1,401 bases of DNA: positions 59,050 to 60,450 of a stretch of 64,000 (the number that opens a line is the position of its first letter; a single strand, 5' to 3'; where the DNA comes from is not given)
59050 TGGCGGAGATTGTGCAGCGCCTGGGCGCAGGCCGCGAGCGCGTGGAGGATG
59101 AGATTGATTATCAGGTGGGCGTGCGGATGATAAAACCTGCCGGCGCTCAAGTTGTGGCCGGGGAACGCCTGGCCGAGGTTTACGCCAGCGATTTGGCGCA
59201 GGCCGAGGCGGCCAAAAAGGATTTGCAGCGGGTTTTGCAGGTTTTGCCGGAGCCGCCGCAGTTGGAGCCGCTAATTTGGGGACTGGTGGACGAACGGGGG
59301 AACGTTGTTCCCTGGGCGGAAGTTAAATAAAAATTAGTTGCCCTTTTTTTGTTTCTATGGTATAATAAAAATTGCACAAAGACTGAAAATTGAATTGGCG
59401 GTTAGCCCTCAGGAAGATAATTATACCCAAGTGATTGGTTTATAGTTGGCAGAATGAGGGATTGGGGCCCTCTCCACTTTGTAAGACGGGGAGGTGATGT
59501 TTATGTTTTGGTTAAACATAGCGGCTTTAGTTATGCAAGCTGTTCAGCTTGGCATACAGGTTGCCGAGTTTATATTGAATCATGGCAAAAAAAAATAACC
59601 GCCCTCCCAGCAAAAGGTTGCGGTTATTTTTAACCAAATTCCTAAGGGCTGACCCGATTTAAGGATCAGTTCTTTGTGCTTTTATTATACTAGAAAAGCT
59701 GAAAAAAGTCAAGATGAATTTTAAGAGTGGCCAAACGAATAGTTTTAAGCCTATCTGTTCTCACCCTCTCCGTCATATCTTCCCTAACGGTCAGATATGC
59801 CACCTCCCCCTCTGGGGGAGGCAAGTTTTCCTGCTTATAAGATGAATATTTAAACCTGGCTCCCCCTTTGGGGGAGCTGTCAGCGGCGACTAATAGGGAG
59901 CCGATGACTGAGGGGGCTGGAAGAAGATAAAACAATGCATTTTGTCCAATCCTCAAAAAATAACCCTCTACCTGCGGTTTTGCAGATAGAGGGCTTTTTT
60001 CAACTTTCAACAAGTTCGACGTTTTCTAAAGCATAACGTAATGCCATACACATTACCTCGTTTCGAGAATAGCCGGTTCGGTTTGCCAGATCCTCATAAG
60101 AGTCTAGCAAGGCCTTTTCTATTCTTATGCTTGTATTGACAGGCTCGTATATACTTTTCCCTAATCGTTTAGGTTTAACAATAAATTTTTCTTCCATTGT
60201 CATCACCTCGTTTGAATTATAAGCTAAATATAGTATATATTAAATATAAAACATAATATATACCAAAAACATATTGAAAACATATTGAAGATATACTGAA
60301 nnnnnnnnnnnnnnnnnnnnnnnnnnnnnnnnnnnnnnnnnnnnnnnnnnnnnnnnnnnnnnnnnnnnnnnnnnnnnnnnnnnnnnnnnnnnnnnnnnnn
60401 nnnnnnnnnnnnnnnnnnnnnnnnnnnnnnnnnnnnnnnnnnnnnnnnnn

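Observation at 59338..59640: Promoter–leader–31-aa hydrophobic peptide–terminator unit: candidate type I toxin or small membrane protein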

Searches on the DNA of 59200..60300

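Call 4: search_rna_families(source=window, start=59200, end=60300, threshold=evalue, max_evalue=10, show_alignments=3)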
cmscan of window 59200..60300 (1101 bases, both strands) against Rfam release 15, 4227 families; matches with E-value up to 10: 8.
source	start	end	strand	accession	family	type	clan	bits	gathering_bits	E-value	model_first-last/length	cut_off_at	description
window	59543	59631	+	RF02083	OrzO-P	Gene; antitoxin;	-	26.3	60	0.1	1-76/76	no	OrzO-P RNA antitoxin family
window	59797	59884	-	RF00780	MIR477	Gene; miRNA;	-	22.6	65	0.045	1-99/99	no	MIR477 microRNA precursor family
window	59757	59824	-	RF01762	whalefall-1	Gene; sRNA;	-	19.4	37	0.037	1-56/56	no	Whalefall-1 RNA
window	59942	60007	-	RF03915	MIR5286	Gene; miRNA;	-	19.4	93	0.46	1-78/78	no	MIR5286 microRNA precursor family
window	59960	59997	-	RF03435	mir-726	Gene; miRNA;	-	16.2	76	5.1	1-87/87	no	mir-726 microRNA precursor family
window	59644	59768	-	RF01796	frnS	Gene; sRNA;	-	15.7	60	9.9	1-119/119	no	Fumarate/nitrate reductase regulator sRNA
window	59901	59995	+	RF02236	asX2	Gene; sRNA;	-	15.1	70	4.9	1-87/87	no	Xanthomonas sRNA asX2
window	59966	60043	+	RF01926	mir-981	Gene; miRNA;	-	12.4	51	6.9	1-86/86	no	mir-981 microRNA precursor family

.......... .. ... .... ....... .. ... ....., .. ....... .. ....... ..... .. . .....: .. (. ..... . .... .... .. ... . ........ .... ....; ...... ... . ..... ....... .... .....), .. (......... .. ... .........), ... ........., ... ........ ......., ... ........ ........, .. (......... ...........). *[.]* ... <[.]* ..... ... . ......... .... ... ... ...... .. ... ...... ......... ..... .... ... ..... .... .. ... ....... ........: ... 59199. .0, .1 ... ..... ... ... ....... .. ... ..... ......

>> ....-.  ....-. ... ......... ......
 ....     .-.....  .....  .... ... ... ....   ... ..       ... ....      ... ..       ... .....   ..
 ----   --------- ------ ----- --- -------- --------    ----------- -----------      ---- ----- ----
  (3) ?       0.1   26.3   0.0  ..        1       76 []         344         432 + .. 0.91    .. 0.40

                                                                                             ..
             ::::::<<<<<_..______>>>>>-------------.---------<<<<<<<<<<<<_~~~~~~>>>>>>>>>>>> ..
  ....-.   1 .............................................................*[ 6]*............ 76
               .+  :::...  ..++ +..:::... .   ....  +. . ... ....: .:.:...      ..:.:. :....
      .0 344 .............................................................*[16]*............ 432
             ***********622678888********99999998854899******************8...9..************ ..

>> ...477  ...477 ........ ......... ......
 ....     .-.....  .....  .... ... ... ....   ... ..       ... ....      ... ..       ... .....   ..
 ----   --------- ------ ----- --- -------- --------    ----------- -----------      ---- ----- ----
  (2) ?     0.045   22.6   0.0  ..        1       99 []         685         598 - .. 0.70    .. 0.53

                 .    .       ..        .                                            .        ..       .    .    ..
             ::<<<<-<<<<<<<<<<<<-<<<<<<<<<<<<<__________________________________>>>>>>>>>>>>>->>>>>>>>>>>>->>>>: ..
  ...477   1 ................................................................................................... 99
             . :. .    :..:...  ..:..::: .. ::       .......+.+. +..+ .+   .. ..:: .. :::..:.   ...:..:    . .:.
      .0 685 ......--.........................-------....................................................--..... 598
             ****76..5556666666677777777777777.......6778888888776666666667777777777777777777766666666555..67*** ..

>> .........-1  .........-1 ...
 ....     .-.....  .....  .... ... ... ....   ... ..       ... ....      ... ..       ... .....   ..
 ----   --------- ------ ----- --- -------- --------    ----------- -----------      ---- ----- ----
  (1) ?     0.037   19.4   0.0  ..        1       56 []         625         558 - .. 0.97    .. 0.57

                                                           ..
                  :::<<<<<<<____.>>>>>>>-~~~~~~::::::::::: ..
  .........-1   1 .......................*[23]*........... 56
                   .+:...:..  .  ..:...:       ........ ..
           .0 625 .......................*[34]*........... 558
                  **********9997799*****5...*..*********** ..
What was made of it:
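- On Any Rfam antitoxin/toxin-mRNA family: The best local hit is OrzO-P at 26 bits against a threshold of 60, and it matches the terminator only (call 4).
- Tried and rejected: The Rfam sub-threshold OrzO-P hit is only terminator resemblance (call 4).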
